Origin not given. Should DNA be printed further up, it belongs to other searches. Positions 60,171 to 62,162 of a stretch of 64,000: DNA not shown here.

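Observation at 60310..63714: Lower-GC three-gene cassette wedged between rplQ and guaB: candidate uncharacterised acquired system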

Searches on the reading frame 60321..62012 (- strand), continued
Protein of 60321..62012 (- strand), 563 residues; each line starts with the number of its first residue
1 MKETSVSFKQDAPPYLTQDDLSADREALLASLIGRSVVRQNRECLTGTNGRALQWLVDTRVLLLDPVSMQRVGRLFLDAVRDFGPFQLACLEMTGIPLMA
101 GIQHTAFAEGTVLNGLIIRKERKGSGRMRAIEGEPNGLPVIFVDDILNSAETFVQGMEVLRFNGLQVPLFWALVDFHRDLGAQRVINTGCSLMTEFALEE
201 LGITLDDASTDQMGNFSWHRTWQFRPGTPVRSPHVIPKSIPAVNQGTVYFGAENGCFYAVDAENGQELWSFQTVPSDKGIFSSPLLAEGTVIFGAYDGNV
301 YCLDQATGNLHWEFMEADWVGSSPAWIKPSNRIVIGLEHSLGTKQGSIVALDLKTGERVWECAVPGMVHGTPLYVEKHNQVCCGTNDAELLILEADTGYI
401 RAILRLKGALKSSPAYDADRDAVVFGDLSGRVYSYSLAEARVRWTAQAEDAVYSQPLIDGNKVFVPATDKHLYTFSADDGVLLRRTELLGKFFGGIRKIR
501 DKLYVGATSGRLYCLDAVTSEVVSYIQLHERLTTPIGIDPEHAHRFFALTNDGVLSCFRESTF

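Call 11: find_encoding_contigs(protein=P0002, flank=10000, max_places=3)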
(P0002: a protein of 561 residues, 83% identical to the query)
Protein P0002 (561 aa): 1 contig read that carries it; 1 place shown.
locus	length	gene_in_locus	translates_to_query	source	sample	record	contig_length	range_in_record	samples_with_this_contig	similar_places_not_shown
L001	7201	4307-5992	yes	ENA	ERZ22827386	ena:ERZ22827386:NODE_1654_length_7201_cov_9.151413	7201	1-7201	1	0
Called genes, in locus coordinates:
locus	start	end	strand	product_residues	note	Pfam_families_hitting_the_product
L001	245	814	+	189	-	-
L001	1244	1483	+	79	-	-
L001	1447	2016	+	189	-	PF07638:Sigma70_ECF (faint), PF08281:Sigma70_r4_2, PF04545:Sigma70_r4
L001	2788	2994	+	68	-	-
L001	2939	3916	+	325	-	-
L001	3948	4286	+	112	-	-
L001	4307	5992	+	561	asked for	PF01011:PQQ (faint), PF13360:PQQ_2, PF13570:Beta-prop_ACSF4, PF13360:PQQ_2 (weak)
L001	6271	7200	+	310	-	?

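Call 12: find_encoding_contigs(protein=P0003, flank=10000, max_places=3)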
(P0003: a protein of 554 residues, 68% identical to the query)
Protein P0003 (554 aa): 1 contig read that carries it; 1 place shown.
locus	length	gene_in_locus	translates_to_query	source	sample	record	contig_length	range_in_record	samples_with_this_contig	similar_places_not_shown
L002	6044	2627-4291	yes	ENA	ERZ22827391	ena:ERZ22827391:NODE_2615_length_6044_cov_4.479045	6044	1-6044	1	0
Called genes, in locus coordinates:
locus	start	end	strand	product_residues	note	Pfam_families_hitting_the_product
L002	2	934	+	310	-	?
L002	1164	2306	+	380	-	-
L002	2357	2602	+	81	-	-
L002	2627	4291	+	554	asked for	PF01011:PQQ (faint), PF13360:PQQ_2, PF07774:EMC1_C (faint), PF13570:Beta-prop_ACSF4, PF25292:Beta-prop_CGLA (faint), PF13570:Beta-prop_ACSF4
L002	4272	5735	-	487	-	PF07719:TPR_2 (faint), PF13181:TPR_8 (faint), PF13428:TPR_14 (faint), PF14559:TPR_19 (weak)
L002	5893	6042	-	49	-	?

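Call 13: find_encoding_contigs(protein=P0004, flank=10000, max_places=3)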
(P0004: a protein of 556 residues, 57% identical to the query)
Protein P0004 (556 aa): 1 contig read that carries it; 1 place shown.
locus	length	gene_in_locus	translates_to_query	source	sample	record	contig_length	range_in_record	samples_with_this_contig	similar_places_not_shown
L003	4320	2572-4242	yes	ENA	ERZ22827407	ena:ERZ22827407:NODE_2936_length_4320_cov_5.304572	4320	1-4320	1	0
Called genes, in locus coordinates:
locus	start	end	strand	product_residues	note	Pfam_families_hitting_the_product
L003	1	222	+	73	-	?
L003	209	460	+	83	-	PF08281:Sigma70_r4_2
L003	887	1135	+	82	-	-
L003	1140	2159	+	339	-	-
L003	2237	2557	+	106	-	-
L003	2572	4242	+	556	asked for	PF01011:PQQ (faint), PF13360:PQQ_2, PF13570:Beta-prop_ACSF4, PF23414:Beta-prop_EML_2 (faint), PF13570:Beta-prop_ACSF4, PF13360:PQQ_2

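Call 14: find_encoding_contigs(protein=P0011, flank=10000, max_places=3)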
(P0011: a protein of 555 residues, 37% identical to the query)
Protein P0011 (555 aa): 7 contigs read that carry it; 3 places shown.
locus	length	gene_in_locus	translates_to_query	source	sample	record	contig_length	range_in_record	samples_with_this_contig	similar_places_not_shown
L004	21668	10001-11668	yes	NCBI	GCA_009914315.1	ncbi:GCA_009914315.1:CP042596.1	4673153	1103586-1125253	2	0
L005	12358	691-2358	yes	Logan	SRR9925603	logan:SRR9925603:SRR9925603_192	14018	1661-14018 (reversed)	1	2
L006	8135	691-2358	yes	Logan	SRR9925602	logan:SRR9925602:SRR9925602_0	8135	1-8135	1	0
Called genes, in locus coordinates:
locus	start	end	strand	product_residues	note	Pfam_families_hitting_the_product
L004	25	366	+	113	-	-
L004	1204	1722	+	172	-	-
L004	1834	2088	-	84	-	PF06250:YhcG_C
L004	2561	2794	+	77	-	-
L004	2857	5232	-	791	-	PF04313:HSDR_N (faint), PF00270:DEAD, PF04851:ResIII, PF18766:SWI2_SNF2, PF00271:Helicase_C (weak), PF08463:EcoEI_R_C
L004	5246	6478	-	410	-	PF01420:Methylase_S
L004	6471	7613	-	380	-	PF17761:DUF1016_N, PF06250:YhcG_C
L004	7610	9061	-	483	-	PF12161:HsdM_N, PF02384:N6_Mtase, PF07669:Eco57I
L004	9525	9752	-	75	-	PF03693:ParD_antitoxin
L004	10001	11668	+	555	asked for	PF00156:Pribosyltran (weak), PF01011:PQQ (faint), PF13570:Beta-prop_ACSF4, PF13360:PQQ_2, PF13570:Beta-prop_ACSF4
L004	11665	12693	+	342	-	-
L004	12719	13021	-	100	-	PF01510:Amidase_2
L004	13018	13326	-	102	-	-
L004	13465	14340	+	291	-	-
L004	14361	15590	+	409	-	-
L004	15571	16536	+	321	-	PF13462:Thioredoxin_4, PF01323:DSBA, PF13098:Thioredoxin_2 (weak)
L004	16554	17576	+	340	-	-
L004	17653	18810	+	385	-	PF04932:Wzy_C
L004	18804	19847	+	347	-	PF13371:TPR_9 (faint), PF14559:TPR_19 (faint), PF07719:TPR_2 (faint), PF13181:TPR_8 (faint), PF13428:TPR_14 (faint)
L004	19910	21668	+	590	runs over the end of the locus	-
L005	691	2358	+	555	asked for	PF00156:Pribosyltran (weak), PF01011:PQQ (faint), PF13570:Beta-prop_ACSF4, PF13360:PQQ_2, PF13570:Beta-prop_ACSF4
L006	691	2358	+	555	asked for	PF00156:Pribosyltran (weak), PF01011:PQQ (faint), PF13570:Beta-prop_ACSF4, PF13360:PQQ_2, PF13570:Beta-prop_ACSF4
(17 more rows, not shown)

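Call 24: find_related_loci(query=A2, collection=genome_contigs, flank=8000)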
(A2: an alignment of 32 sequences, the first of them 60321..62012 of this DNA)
Query A2 (563 aa) in genome_contigs; peptide patterns used: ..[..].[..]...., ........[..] (x = any residue, [..] = any of these).
203 stretches matched a pattern; 184 encode a relative of the query (tblastn E <= 1e-3); the best 80 are kept; 80 distinct loci.
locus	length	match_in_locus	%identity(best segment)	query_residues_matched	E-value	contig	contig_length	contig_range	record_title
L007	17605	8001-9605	35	25-560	3e-107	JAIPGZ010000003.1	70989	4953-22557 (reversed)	MAG: Candidatus Gracilibacteria bacterium isolate Tobar13.5m-G62 Tobar13-5m-20mill-C92, whole genome shotgun sequence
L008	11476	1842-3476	34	12-561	1e-104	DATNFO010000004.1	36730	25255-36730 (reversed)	MAG TPA_asm: Candidatus Limnocylindrales bacterium isolate SMAG_U11297 k141_4035352, whole genome shotgun sequence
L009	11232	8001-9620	34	22-558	2e-102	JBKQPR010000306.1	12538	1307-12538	MAG: Bryobacteraceae bacterium isolate MGr1A1B1C__bin_144 MGr1A1B1C_000000270236, whole genome shotgun sequence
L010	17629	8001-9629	35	14-558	1e-101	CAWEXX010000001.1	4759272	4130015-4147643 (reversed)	MAG: Bryobacterales bacterium isolate MFD05513.bin.2.190 genome assembly, contig: contig_3901, whole genome shotgun sequ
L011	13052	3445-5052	35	24-557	2e-101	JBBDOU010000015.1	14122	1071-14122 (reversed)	MAG: Candidatus Paceibacterota bacterium isolate LejiaB_42_15 Lejia_B_5436_length_14122_cov_9, whole genome shotgun sequ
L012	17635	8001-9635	34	17-558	6e-101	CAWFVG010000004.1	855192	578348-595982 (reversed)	MAG: Bryobacterales bacterium isolate MFD05377.bin.1.144 genome assembly, contig: contig_29335, whole genome shotgun seq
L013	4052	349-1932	35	26-555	5e-102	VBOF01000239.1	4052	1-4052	MAG: Nitrospirae bacterium isolate NS_3 14_0929_09_30cm_scaffold_22600, whole genome shotgun sequence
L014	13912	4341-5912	36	29-546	1e-100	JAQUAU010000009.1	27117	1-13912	MAG: Candidatus Paceibacterota bacterium isolate STC_91 NODE_3623_length_27117_cov_3.279993_Sandtown_C, whole genome sho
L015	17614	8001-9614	33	17-550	2e-100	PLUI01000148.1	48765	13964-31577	MAG: Acidobacteriaceae bacterium isolate palsa_362 73.20120700_P3S.10_contig_3296, whole genome shotgun sequence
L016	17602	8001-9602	34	25-561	3e-100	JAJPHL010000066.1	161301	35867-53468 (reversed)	MAG: Terriglobia bacterium isolate Centralia_MAG_166 k107_22667980, whole genome shotgun sequence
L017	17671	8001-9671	33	3-561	2e-99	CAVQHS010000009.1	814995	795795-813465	MAG: uncultured Acidobacteriaceae bacterium isolate MFD09567.bin.1.71 genome assembly, contig: contig_35996, whole genom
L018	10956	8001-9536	36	49-560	4e-99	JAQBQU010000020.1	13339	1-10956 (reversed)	MAG: Candidatus Kaiserbacteria bacterium isolate RYN_381 scaffold_1901024, whole genome shotgun sequence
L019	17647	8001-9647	33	14-559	1e-98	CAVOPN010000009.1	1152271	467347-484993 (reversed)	MAG: Bryobacterales bacterium isolate MFD10064.bin.1.78 genome assembly, contig: contig_239, whole genome shotgun sequen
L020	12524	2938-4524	34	26-550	1e-98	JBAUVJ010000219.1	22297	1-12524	MAG: Candidatus Sulfotelmatobacter sp. isolate MFD04227_ilm_asm_bin12 k127_200593, whole genome shotgun sequence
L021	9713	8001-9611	31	26-561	2e-98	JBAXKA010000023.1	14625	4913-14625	MAG: Candidatus Moraniibacteriota bacterium isolate ELA389 MAG389_23, whole genome shotgun sequence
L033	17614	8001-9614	32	26-561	1e-94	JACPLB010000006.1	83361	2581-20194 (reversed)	MAG: Candidatus Kaiserbacteria bacterium isolate NC_groundwater_510_Ag_S-0.1um_48_15 S35_SO-1_scaffold_352606, whole gen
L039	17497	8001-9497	39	21-520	3e-113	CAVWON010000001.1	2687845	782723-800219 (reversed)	MAG: uncultured Acidobacteriaceae bacterium isolate MFD00731.bin.2.4 genome assembly, contig: contig_11199, whole genome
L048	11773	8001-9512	35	55-561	4e-92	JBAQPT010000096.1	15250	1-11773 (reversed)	MAG: Minisyncoccia bacterium isolate MFD03286_ilm_asm_bin13 k127_215391, whole genome shotgun sequence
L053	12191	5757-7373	33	25-559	8e-90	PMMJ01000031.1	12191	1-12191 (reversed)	MAG: Acidobacteriaceae bacterium isolate fen_85 73.20100900_E1D.30_contig_6686, whole genome shotgun sequence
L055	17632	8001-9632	34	18-558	1e-89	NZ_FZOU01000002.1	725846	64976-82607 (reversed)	Granulicella rosea strain DSM 18704, whole genome shotgun sequence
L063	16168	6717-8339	33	5-541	5e-95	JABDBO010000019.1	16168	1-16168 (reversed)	MAG: Alphaproteobacteria bacterium isolate BWOrgHeat_Nextera43_MAG2 3300020776.a:Ga0206927_1126, whole genome shotgun se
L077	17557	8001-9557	34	43-562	6e-84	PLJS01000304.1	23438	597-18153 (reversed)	MAG: Hyphomicrobiales bacterium isolate palsa_894 73.20110800_P1M.44_contig_3318, whole genome shotgun sequence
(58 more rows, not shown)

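Call 30: search_protein_families(library=pfam, proteins=[L014:1931-3556:+, L014:3578-4330:+, L011:9304-10569:-, L011:2499-3299:-, L008:3586-4803:+, L008:4661-5908:+, L018:6349-7737:+, L018:9985-10671:+, L033:6592-7917:+, L048:10200-11300:+], max_evalue=0.01)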
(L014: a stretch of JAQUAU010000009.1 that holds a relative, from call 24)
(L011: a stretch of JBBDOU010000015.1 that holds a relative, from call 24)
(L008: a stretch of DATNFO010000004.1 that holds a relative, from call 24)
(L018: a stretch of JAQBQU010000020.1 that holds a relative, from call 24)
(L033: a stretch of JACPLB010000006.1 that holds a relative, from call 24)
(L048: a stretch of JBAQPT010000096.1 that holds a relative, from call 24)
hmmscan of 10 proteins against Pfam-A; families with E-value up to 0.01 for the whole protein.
L014:1931-3556:+ (541 aa): 1 family
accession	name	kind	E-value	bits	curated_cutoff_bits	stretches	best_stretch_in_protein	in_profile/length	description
PF02624.21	YcaO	-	5e-50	171.1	25.7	1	163-501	2-324/325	YcaO cyclodehydratase, ATP-ad Mg2+-binding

L014:3578-4330:+ (250 aa): 1 family
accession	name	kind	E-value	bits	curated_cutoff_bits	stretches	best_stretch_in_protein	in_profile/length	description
PF00881.29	Nitroreductase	-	5e-21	76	23.5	1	64-245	1-167/167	Nitroreductase family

L011:9304-10569:- (421 aa): 1 family
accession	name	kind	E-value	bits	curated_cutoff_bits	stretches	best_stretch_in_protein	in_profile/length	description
PF13424.12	TPR_12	-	0.0048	17.5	30.1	1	109-165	10-71/77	Tetratricopeptide repeat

L011:2499-3299:- (266 aa): 20 families
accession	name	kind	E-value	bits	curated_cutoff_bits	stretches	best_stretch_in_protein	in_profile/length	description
PF07719.23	TPR_2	-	1.3e-20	72.2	27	1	161-191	3-33/34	Tetratricopeptide repeat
PF13181.12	TPR_8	-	6.2e-19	66.9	25.7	1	162-191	4-33/34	Tetratricopeptide repeat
PF00515.34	TPR_1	-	5.9e-18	64.3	27.8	1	162-191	4-33/34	Tetratricopeptide repeat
PF13431.12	TPR_17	-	1.7e-16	59.4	24.4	2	78-110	1-33/34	Tetratricopeptide repeat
PF14559.12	TPR_19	-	3.8e-15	56.4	25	2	170-220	2-52/68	Tetratricopeptide repeat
PF13428.12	TPR_14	-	4.5e-12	45.8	23.5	1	164-200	6-42/44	Tetratricopeptide repeat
PF13424.12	TPR_12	-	1.4e-11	44.8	30.1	0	162-190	48-76/77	Tetratricopeptide repeat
PF12895.13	ANAPC3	-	2.6e-10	40.9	27.2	2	71-124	4-56/82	Anaphase-promoting complex, cyclosome, subunit 3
PF13374.12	TPR_10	-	4.4e-10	39.7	27.5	0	162-188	5-31/42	Tetratricopeptide repeat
PF13371.12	TPR_9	-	8.4e-08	32.6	35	1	168-218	4-54/73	Tetratricopeptide repeat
PF13432.12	TPR_16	-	8.3e-07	29.8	32.7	0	166-220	4-58/65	Tetratricopeptide repeat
PF13174.12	TPR_6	-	1.3e-06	29.1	26.3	0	166-184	7-25/33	Tetratricopeptide repeat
PF13414.12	TPR_11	-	3.4e-06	27.1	26.8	0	202-219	3-20/42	TPR repeat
PF07721.20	TPR_4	-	1.2e-05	25.9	27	0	92-110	3-21/26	Tetratricopeptide repeat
PF25060.1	ARM_TT21_2nd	-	3.3e-05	23.9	27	1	73-123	205-255/270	Tetratricopeptide repeat protein 21 second ARM domain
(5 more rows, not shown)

L008:3586-4803:+ (405 aa): 1 family
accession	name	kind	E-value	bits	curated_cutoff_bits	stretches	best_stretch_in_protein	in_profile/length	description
PF01833.30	TIG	-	1.1e-07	32.1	20.9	1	103-182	13-81/84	IPT/TIG domain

L008:4661-5908:+ (415 aa): 0 families

L018:6349-7737:+ (462 aa): 0 families

L018:9985-10671:+ (228 aa): 1 family
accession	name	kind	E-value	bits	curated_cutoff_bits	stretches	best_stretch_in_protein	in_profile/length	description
PF03461.20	TRCF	-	0.0044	17.8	25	1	184-223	3-41/95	TRCF domain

L033:6592-7917:+ (441 aa): 0 families

L048:10200-11300:+ (366 aa): 0 families
